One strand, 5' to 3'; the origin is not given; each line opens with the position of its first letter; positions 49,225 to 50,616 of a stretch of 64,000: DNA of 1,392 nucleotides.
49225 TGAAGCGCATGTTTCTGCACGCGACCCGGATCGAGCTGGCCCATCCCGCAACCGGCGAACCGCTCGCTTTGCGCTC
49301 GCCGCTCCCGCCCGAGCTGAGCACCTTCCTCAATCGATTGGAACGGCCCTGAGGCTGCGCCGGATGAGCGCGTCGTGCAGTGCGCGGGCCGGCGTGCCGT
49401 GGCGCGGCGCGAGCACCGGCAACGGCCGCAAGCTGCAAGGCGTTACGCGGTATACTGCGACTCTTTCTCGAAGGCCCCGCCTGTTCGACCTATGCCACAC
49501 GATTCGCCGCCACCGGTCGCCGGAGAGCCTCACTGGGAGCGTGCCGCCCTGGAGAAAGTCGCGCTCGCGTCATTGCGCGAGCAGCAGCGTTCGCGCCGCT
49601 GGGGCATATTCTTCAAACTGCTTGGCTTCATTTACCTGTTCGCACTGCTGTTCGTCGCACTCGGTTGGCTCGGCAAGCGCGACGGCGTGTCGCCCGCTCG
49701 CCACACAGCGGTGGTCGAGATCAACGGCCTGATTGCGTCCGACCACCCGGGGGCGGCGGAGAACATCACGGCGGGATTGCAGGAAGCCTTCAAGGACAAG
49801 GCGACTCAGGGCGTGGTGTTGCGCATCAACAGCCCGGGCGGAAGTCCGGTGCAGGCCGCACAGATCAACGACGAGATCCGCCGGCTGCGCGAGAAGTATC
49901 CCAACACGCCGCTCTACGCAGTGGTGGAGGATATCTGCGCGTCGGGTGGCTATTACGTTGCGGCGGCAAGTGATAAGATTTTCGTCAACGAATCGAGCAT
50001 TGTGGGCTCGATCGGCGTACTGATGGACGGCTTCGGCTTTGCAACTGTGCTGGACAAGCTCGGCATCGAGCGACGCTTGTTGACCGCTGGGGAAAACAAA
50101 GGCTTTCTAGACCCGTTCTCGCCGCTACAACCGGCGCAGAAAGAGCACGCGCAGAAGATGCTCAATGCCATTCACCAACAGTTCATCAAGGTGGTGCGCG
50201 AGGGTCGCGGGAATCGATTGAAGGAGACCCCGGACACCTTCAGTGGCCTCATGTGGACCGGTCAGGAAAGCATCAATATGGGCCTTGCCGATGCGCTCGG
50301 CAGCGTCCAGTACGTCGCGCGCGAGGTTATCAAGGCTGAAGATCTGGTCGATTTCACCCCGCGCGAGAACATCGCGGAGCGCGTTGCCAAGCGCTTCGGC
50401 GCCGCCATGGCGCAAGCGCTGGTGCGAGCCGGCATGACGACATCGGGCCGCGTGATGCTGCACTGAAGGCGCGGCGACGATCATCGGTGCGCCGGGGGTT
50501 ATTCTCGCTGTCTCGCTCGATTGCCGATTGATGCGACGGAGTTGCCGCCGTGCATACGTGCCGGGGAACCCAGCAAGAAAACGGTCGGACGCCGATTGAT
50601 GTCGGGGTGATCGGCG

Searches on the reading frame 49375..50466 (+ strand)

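Call 36: search_protein_families(library=pfam, proteins=[window:49375-50466:+], max_evalue=0.00001)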
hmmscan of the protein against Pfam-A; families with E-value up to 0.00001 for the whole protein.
window:49375-50466:+ (363 aa): 2 families
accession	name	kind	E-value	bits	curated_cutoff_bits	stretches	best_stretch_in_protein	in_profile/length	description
PF01343.23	Peptidase_S49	-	3.7e-36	124.9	24.9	1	177-321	6-150/154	Peptidase family S49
PF25145.1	NfeD1b_N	-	6.2e-07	29.6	40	1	128-216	16-98/189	NfeD1b, N-terminal domain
